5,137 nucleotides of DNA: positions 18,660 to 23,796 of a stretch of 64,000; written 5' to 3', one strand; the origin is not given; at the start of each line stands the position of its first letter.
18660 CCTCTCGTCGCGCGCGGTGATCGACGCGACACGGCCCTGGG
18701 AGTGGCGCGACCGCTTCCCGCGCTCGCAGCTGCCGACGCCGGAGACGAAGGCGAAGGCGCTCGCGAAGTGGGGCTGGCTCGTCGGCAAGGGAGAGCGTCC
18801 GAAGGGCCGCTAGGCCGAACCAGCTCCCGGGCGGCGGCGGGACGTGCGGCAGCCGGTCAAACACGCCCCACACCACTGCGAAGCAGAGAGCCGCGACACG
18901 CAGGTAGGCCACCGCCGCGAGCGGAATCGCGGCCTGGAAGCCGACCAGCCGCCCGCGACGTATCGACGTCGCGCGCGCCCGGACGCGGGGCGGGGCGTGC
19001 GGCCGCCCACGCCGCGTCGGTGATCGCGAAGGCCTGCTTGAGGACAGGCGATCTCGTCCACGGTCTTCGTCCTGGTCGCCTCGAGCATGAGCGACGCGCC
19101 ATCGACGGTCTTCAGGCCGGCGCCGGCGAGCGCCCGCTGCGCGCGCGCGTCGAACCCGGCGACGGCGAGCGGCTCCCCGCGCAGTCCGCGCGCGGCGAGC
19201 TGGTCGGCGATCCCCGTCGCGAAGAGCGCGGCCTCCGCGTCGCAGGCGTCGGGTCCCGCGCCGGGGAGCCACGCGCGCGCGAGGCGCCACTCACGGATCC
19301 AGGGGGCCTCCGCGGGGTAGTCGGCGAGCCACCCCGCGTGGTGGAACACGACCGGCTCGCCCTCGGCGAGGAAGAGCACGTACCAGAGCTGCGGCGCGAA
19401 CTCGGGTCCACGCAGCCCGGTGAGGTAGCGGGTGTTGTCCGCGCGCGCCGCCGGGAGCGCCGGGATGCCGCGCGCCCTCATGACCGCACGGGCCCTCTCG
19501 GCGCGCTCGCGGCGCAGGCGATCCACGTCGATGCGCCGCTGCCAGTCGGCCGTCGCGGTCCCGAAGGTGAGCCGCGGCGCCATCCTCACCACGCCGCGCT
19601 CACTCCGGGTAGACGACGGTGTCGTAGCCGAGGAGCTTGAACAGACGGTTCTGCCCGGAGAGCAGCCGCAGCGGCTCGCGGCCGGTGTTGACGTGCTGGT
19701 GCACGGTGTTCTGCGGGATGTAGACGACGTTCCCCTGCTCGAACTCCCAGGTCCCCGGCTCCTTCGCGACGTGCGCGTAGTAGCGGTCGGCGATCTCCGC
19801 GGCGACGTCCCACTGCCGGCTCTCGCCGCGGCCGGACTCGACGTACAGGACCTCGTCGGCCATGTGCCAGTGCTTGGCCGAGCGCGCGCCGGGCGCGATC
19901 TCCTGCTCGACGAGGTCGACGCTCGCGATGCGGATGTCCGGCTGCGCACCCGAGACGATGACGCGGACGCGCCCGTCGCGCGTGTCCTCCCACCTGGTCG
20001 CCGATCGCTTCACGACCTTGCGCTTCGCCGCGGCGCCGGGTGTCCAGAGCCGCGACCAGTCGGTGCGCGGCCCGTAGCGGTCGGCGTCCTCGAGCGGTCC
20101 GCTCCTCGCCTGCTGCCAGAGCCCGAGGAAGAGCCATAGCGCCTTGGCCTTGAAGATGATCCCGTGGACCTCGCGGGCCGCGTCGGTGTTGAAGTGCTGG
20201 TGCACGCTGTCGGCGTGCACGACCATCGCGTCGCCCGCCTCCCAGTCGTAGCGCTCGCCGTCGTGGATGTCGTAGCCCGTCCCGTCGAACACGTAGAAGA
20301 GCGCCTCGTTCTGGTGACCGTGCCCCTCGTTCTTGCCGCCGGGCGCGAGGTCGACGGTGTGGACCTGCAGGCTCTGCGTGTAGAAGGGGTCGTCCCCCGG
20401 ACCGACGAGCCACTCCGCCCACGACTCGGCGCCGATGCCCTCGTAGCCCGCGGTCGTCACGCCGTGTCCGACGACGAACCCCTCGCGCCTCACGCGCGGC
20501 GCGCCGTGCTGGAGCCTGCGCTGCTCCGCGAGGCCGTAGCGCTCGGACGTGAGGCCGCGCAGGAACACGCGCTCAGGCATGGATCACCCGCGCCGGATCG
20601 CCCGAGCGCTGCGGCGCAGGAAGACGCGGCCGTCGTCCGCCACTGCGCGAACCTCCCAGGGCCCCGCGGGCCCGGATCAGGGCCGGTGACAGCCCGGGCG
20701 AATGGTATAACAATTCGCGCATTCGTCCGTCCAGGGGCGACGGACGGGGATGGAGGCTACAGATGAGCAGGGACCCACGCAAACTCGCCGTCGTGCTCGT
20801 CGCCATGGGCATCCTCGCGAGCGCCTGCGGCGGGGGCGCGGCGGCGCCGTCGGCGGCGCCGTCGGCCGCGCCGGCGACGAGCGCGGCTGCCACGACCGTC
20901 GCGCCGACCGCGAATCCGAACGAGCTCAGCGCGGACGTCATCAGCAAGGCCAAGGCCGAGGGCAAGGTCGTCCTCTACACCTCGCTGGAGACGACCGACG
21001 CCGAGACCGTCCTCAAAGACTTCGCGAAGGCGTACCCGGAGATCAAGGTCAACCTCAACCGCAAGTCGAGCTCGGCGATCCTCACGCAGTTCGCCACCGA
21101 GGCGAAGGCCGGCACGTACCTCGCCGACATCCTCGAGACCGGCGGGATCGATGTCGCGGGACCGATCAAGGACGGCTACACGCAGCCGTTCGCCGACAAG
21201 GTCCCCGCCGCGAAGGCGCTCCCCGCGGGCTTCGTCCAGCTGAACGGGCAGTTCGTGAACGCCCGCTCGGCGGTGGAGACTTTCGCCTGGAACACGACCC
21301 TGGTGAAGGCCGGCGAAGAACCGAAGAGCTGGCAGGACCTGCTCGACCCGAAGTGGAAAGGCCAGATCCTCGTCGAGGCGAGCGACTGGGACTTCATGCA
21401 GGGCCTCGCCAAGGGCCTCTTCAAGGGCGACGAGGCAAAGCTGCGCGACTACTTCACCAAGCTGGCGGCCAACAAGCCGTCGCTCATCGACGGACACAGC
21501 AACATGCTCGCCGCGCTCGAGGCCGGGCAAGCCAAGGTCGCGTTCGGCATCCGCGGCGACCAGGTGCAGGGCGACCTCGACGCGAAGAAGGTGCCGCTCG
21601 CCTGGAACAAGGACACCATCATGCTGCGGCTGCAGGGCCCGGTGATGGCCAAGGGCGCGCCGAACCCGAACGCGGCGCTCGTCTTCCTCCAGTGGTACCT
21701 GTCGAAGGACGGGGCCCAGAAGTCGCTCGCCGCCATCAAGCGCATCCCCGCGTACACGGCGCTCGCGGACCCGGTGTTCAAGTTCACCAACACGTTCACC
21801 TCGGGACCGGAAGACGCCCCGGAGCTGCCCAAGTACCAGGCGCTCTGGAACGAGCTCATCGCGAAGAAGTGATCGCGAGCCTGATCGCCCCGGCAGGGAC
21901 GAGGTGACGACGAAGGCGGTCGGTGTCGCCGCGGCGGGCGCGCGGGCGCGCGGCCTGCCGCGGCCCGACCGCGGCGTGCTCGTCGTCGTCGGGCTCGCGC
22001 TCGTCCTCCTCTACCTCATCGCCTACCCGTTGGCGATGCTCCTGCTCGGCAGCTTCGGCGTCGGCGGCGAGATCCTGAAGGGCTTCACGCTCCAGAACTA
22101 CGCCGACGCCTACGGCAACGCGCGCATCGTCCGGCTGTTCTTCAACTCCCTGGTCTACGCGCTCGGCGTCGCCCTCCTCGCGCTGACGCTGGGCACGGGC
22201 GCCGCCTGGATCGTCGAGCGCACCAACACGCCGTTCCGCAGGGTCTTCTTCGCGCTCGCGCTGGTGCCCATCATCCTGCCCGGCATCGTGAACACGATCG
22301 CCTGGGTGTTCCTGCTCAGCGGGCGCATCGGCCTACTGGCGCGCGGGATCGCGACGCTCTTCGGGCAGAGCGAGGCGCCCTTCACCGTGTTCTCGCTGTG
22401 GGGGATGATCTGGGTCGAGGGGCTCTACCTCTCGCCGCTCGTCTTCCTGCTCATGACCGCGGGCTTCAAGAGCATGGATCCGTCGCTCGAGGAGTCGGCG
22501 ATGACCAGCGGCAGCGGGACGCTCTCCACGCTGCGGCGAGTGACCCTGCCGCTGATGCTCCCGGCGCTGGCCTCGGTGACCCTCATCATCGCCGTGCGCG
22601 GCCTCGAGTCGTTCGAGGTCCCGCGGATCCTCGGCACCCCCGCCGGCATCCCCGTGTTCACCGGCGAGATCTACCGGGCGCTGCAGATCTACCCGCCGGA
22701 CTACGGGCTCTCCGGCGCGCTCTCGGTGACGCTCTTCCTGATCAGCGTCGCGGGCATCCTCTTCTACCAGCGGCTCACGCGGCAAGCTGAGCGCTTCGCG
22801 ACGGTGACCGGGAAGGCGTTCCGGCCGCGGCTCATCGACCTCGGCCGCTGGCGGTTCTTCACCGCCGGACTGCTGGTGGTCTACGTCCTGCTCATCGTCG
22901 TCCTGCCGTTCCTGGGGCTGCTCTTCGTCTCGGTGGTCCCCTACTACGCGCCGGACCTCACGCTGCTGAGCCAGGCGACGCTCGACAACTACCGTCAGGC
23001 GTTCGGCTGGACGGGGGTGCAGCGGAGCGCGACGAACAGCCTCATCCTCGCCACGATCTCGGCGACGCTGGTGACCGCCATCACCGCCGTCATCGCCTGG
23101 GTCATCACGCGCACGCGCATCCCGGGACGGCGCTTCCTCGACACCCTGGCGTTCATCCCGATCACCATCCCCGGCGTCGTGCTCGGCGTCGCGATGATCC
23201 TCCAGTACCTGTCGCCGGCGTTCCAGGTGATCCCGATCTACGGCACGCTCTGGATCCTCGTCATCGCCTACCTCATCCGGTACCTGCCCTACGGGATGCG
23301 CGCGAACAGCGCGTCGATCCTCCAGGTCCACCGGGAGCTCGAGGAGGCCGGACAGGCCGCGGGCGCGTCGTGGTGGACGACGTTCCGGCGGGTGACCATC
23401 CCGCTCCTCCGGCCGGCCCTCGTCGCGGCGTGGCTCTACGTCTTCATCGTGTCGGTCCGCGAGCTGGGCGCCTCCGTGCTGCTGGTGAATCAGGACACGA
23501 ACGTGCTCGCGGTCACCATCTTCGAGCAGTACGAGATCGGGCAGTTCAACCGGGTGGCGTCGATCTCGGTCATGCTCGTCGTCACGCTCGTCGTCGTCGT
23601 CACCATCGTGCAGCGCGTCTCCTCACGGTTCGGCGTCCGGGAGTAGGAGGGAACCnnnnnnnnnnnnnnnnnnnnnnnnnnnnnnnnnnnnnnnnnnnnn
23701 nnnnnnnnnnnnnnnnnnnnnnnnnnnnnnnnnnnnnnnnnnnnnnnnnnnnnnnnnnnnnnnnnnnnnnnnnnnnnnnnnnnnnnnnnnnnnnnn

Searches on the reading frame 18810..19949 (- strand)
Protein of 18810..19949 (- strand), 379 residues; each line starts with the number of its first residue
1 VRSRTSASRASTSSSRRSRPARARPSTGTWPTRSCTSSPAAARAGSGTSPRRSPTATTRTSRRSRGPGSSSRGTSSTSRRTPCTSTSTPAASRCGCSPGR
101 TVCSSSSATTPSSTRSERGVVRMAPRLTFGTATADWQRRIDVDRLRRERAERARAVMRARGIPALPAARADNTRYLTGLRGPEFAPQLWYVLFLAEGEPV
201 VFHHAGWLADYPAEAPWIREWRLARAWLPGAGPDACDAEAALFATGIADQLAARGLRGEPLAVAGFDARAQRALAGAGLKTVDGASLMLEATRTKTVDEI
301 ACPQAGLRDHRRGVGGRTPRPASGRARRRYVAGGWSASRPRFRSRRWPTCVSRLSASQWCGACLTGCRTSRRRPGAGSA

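Call 6: search_protein_families(library=pfam, proteins=[window:18810-19949:-])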
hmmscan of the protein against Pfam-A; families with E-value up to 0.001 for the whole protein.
window:18810-19949:- (379 aa): 0 families

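Call 22: search_protein_families(library=ncbifam, proteins=[window:18810-19949:-], max_evalue=1e-8)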
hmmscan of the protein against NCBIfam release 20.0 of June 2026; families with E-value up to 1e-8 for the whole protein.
window:18810-19949:- (379 aa): 0 families

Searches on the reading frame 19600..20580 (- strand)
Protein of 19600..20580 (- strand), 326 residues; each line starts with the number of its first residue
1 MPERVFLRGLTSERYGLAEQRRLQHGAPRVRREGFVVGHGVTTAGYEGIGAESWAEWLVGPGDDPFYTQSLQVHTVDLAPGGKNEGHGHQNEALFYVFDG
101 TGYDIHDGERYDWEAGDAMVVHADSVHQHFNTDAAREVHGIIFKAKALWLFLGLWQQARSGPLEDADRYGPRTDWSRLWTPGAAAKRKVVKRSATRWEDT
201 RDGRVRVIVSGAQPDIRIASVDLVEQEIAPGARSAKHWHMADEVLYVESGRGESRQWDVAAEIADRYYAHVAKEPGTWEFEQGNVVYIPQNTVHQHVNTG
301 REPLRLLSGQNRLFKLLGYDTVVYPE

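Call 6: search_protein_families(library=pfam, proteins=[window:19600-20580:-])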
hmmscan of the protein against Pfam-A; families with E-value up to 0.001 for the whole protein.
window:19600-20580:- (326 aa): 5 families
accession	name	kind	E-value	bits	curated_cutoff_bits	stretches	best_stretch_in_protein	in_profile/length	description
PF07883.17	Cupin_2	-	1.2e-23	83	27.2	3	75-134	2-61/70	Cupin domain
PF00190.28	Cupin_1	-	6.9e-12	45.6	22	1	203-307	15-110/151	Cupin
PF02041.22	Auxin_BP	-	1.1e-06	28.9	21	1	202-307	26-123/167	Auxin binding protein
PF12973.13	Cupin_7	-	1e-05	25.7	27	0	74-132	36-90/105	ChrR Cupin-like domain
PF02311.25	AraC_binding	-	1.7e-05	25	21.1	0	87-164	19-97/135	AraC-like ligand binding domain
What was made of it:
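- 19600..20580 (-): Bicupin (cupin3). PF07883 and PF00190 (call 6).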

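Call 22: search_protein_families(library=ncbifam, proteins=[window:19600-20580:-], max_evalue=1e-8)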
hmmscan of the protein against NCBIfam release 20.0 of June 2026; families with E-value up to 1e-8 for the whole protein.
window:19600-20580:- (326 aa): 1 family
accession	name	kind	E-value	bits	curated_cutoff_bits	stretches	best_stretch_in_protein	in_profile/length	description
NF049940.1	MandnitrLy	equivalog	5e-10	39.3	140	0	191-296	7-94/130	(R)-mandelonitrile lyase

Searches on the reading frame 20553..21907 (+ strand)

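Call 6: search_protein_families(library=pfam, proteins=[window:20750-21907:+])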
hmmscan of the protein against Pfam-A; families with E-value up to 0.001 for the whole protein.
window:20750-21907:+ (385 aa): 0 families

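Call 22: search_protein_families(library=ncbifam, proteins=[window:20750-21907:+], max_evalue=1e-8)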
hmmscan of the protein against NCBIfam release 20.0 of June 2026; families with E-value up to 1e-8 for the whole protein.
window:20750-21907:+ (385 aa): 0 families

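Call 77: search_protein_families(library=pfam, proteins=[window:20553-21872:+], max_evalue=0.01)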
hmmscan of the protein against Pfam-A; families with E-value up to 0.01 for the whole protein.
window:20553-21872:+ (439 aa): 3 families
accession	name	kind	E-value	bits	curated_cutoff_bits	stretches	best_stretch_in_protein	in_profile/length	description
PF13416.11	SBP_bac_8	-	1.9e-20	74.3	27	1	154-407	3-268/279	Bacterial extracellular solute-binding protein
PF01547.30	SBP_bac_1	-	9.6e-14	52.5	26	1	153-388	13-306/307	Bacterial extracellular solute-binding protein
PF13343.11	SBP_bac_6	-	7.1e-12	45.7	24.6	1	206-408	26-227/245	Bacterial extracellular solute-binding protein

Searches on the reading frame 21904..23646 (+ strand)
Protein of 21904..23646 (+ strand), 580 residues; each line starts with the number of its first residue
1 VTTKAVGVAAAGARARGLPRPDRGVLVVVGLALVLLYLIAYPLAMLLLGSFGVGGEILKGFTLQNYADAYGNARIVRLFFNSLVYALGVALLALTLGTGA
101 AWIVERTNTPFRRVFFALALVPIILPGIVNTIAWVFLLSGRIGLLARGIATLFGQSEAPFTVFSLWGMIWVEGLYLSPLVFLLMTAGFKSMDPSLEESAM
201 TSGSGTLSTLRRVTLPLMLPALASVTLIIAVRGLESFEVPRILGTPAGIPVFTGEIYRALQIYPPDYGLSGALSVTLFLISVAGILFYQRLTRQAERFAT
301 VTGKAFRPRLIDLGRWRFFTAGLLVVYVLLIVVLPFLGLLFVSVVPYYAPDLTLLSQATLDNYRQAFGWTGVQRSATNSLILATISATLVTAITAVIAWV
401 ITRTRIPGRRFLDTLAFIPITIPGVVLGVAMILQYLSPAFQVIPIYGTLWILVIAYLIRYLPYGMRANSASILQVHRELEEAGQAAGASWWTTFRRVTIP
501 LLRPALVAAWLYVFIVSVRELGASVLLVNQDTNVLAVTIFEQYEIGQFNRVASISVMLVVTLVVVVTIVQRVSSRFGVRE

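Call 6: search_protein_families(library=pfam, proteins=[window:21904-23646:+])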
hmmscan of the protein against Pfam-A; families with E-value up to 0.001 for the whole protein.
window:21904-23646:+ (580 aa): 1 family
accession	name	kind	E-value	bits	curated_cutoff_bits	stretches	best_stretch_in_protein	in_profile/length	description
PF00528.27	BPD_transp_1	-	6.1e-19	68.9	26.4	2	403-571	11-173/184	Binding-protein-dependent transport system inner membrane component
